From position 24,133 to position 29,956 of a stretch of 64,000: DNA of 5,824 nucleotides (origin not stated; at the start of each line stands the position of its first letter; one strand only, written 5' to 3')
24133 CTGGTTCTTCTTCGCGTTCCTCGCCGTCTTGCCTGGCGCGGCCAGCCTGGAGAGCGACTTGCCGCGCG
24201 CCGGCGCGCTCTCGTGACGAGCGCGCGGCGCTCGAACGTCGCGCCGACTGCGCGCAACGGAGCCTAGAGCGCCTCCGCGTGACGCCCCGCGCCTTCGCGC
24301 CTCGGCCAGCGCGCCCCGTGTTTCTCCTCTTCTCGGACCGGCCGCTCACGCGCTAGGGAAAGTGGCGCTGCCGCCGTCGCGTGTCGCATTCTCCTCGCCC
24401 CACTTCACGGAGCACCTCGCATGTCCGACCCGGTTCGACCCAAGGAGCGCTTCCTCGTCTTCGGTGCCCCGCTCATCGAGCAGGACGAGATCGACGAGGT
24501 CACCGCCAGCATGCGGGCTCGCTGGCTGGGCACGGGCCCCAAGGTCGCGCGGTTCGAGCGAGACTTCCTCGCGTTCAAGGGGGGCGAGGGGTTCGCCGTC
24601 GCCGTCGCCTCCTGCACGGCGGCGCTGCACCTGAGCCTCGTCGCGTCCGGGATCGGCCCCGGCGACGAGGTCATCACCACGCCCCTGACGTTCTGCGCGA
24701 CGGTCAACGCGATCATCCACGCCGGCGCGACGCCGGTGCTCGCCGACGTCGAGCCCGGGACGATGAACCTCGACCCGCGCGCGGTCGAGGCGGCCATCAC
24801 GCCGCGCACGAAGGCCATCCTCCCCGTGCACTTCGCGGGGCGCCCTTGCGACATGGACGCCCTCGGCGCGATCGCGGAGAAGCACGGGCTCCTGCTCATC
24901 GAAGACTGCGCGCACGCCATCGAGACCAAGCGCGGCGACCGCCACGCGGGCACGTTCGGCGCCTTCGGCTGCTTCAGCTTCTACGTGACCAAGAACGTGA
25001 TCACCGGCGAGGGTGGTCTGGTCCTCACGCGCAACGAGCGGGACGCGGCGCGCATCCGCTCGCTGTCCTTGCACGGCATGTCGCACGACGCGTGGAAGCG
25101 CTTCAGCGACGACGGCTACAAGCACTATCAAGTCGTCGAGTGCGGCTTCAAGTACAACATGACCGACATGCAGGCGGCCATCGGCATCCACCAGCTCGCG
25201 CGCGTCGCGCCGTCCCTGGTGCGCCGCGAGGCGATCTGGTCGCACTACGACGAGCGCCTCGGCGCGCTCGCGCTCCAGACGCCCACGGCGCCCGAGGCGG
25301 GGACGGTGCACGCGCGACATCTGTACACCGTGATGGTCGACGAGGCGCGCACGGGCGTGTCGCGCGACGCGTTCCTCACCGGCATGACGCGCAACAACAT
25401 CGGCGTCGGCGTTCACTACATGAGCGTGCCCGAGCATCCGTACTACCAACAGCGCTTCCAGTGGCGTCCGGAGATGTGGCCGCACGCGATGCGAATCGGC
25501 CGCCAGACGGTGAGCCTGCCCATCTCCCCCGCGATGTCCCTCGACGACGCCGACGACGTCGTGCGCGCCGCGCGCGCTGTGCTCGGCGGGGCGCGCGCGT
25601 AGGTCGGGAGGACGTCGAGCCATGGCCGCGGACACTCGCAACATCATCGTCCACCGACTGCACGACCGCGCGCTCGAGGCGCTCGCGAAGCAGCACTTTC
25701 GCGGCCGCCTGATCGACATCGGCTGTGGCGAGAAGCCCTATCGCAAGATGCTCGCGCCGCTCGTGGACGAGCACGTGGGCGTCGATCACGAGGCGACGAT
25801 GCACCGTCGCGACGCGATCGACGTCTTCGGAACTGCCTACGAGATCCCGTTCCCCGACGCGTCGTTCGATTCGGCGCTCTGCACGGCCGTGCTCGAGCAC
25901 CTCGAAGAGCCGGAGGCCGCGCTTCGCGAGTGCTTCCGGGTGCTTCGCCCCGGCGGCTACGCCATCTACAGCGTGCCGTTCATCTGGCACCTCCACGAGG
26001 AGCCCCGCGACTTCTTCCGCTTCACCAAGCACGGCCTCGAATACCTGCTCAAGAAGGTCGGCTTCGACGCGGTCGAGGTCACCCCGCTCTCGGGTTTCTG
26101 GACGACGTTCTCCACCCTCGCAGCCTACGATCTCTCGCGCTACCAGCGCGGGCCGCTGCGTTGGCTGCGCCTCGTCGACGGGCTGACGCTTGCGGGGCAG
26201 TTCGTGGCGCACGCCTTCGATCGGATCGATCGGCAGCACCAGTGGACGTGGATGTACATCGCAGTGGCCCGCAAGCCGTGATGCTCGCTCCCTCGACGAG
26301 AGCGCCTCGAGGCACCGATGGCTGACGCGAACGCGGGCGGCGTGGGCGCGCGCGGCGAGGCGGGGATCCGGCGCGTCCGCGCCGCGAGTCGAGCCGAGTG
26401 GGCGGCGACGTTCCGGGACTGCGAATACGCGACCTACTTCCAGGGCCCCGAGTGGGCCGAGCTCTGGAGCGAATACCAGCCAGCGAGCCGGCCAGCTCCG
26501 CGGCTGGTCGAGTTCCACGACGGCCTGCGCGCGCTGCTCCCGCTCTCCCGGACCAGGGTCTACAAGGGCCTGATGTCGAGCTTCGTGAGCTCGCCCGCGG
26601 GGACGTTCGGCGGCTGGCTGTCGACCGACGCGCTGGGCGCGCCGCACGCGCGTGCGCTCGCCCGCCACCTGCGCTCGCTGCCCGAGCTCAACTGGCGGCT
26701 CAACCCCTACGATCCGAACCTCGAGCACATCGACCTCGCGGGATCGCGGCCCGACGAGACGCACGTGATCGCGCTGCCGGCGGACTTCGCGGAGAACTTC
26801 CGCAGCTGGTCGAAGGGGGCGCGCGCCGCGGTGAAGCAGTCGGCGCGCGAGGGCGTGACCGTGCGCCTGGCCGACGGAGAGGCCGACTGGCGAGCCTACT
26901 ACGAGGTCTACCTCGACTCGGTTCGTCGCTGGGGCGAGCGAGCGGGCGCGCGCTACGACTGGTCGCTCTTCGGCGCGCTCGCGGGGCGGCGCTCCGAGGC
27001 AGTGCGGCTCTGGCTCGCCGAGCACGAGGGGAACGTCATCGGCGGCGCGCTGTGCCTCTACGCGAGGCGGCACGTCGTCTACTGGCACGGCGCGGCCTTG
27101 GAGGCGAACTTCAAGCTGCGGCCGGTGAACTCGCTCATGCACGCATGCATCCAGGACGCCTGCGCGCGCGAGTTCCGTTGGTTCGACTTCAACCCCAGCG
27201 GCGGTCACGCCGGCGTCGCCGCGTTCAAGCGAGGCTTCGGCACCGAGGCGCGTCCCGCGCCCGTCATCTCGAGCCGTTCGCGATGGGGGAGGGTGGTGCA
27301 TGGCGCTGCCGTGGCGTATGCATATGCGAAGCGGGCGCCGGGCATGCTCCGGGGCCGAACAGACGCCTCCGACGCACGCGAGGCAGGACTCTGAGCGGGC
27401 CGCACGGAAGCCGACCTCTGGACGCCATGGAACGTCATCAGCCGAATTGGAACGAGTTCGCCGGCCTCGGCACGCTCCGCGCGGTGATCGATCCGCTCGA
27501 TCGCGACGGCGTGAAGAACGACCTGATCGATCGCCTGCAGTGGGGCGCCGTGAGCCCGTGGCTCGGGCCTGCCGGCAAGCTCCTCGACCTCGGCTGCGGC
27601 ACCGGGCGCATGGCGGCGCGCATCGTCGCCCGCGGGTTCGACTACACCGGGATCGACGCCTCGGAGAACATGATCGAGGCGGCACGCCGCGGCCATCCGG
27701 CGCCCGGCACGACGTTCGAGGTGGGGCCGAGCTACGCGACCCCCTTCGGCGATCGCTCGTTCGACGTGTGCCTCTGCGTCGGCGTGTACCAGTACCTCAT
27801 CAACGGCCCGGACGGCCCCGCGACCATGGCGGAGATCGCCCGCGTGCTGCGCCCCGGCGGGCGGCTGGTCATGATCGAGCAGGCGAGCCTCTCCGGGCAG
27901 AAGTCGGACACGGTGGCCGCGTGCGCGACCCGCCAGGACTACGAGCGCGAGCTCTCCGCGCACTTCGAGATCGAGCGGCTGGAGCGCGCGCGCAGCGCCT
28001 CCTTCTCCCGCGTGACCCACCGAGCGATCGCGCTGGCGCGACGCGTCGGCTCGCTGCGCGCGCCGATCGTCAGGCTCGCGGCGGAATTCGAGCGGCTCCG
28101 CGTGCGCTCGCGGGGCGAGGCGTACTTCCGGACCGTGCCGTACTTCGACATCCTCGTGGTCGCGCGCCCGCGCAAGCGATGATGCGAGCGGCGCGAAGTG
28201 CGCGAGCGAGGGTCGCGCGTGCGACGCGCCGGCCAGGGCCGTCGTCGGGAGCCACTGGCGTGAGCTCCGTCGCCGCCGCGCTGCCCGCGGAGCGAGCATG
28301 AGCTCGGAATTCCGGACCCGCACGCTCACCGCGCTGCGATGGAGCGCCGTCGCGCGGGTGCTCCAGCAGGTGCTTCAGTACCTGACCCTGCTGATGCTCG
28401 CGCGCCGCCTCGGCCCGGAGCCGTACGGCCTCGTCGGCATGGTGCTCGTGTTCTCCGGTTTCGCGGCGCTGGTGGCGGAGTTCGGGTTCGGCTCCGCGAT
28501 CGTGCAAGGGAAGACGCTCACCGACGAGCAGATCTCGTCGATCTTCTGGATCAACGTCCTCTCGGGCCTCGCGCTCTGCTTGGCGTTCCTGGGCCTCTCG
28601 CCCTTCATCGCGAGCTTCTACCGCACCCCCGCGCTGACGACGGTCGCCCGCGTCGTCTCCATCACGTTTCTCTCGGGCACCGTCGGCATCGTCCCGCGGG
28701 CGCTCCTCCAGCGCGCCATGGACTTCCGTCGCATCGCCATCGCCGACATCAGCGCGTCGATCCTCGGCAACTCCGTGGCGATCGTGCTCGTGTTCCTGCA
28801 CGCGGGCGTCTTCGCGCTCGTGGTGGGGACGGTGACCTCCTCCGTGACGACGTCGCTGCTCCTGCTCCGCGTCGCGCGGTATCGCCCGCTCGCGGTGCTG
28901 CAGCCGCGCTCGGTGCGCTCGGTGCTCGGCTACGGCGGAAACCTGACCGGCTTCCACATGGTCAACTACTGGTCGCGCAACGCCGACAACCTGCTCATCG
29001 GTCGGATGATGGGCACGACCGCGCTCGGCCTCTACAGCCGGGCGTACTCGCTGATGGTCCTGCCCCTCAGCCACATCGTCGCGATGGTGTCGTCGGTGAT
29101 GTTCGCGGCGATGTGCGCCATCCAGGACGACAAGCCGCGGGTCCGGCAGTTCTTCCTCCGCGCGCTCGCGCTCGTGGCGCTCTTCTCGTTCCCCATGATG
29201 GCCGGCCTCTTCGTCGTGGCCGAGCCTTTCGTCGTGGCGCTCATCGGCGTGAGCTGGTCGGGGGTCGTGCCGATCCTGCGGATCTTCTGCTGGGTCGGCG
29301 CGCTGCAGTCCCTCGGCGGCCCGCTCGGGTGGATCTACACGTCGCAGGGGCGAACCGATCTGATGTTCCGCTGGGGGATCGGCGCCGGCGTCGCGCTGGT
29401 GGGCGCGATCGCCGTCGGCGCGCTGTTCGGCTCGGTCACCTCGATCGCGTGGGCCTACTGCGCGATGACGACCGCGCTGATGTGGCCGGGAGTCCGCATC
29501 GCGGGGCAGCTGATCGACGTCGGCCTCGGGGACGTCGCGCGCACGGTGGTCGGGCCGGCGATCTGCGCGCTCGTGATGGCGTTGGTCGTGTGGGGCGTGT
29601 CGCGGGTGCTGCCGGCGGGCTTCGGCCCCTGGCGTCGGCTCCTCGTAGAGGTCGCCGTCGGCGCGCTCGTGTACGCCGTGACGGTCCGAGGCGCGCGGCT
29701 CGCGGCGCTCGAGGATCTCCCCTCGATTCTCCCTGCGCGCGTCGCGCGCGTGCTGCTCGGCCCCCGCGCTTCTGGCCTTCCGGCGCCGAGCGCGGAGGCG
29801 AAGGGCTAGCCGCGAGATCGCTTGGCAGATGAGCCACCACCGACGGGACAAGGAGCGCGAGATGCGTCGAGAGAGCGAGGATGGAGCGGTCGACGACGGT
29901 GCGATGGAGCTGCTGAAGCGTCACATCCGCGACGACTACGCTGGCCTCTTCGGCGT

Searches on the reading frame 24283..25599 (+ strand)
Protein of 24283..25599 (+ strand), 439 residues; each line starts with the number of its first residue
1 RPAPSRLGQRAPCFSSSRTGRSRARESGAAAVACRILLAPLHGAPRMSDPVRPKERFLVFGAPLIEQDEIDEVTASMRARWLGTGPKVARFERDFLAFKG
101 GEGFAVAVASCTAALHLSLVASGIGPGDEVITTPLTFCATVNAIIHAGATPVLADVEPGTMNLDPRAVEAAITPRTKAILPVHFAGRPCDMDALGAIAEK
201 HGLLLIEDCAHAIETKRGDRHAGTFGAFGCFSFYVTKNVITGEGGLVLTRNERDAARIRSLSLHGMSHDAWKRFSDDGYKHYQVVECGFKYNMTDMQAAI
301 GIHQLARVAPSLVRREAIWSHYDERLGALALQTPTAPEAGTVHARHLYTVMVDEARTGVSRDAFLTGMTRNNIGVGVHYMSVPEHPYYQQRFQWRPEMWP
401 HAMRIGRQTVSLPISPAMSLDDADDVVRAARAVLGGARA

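Call 58: search_protein_families(library=pfam, proteins=[window:24283-25599:+], max_evalue=0.0001)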
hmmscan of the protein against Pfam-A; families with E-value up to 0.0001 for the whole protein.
window:24283-25599:+ (439 aa): 1 family
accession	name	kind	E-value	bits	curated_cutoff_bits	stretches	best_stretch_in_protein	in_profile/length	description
PF01041.23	DegT_DnrJ_EryC1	-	6.7e-122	407.6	19.8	1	65-429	3-358/360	DegT/DnrJ/EryC1/StrS aminotransferase family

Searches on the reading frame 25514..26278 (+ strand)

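Call 58: search_protein_families(library=pfam, proteins=[window:25514-26278:+], max_evalue=0.0001)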
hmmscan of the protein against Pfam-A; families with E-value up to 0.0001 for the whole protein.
window:25514-26278:+ (255 aa): 7 families
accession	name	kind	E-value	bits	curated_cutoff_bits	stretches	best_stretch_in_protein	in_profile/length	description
PF08241.18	Methyltransf_11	-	1.7e-19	70.7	21.2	1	67-151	1-94/95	Methyltransferase domain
PF13489.12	Methyltransf_23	-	3.7e-14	53.2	27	1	48-188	8-163/164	Methyltransferase domain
PF13649.12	Methyltransf_25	-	4.9e-11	43.6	27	1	67-148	2-97/97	Methyltransferase domain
PF08242.18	Methyltransf_12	-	4e-08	34.3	30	1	70-149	4-97/98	Methyltransferase domain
PF13847.12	Methyltransf_31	-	2.7e-07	30.8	27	1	106-153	61-110/145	Methyltransferase domain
PF03141.22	Methyltransf_29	-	1.1e-06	27.9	23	1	102-162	167-227/506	Putative S-adenosyl-L-methionine-dependent methyltransferase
PF01209.24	Ubie_methyltran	-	9.5e-05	22.3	20.1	0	104-149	103-148/233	ubiE/COQ5 methyltransferase family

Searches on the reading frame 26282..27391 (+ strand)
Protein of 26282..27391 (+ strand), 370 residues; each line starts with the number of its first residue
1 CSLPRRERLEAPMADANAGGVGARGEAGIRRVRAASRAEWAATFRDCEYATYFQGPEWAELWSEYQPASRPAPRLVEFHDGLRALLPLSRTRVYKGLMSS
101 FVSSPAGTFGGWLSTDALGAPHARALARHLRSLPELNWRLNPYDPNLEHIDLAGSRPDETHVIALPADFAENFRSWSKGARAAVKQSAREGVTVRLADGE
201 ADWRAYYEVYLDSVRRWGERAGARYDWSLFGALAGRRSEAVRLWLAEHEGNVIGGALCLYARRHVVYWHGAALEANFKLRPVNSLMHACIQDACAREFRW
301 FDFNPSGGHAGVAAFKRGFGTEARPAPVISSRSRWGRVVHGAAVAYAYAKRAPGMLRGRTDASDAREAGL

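Call 58: search_protein_families(library=pfam, proteins=[window:26282-27391:+], max_evalue=0.0001)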
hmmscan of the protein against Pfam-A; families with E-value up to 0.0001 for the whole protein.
window:26282-27391:+ (370 aa): 3 families
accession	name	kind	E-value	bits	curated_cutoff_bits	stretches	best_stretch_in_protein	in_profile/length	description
PF13480.13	Acetyltransf_6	-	1.4e-17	64.7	22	1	178-317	5-143/143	Acetyltransferase (GNAT) domain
PF04339.18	FemAB_like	-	2.8e-05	23.9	27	1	184-320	191-324/369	Peptidogalycan biosysnthesis/recognition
PF02388.22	FemAB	-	8.7e-05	22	24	0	246-321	301-380/406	FemAB family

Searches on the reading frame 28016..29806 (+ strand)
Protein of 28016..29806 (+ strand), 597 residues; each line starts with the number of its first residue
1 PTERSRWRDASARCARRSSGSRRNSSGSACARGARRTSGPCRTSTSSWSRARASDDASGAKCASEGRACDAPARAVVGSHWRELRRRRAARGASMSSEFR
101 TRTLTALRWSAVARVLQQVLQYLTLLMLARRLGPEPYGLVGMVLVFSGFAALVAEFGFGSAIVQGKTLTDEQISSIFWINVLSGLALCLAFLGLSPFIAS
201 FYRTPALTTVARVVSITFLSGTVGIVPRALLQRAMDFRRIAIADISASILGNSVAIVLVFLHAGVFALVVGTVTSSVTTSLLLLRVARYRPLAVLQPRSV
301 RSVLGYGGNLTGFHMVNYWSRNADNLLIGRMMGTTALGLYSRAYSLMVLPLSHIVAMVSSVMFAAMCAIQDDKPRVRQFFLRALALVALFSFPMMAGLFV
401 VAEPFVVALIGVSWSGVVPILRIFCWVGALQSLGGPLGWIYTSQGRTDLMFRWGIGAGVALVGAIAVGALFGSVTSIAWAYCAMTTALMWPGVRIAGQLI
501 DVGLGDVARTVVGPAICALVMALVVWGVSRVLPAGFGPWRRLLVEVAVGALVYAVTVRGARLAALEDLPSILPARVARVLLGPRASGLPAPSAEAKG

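Call 58: search_protein_families(library=pfam, proteins=[window:28016-29806:+], max_evalue=0.0001)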
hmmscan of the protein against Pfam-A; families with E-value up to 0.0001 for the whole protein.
window:28016-29806:+ (597 aa): 2 families
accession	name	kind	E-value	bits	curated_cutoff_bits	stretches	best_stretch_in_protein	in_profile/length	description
PF13440.11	Polysacc_synt_3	-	7.3e-82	275.3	23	1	128-419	2-293/293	Polysaccharide biosynthesis protein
PF01943.22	Polysacc_synt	-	3.9e-35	122.1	28.2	1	109-363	7-267/274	Polysaccharide biosynthesis protein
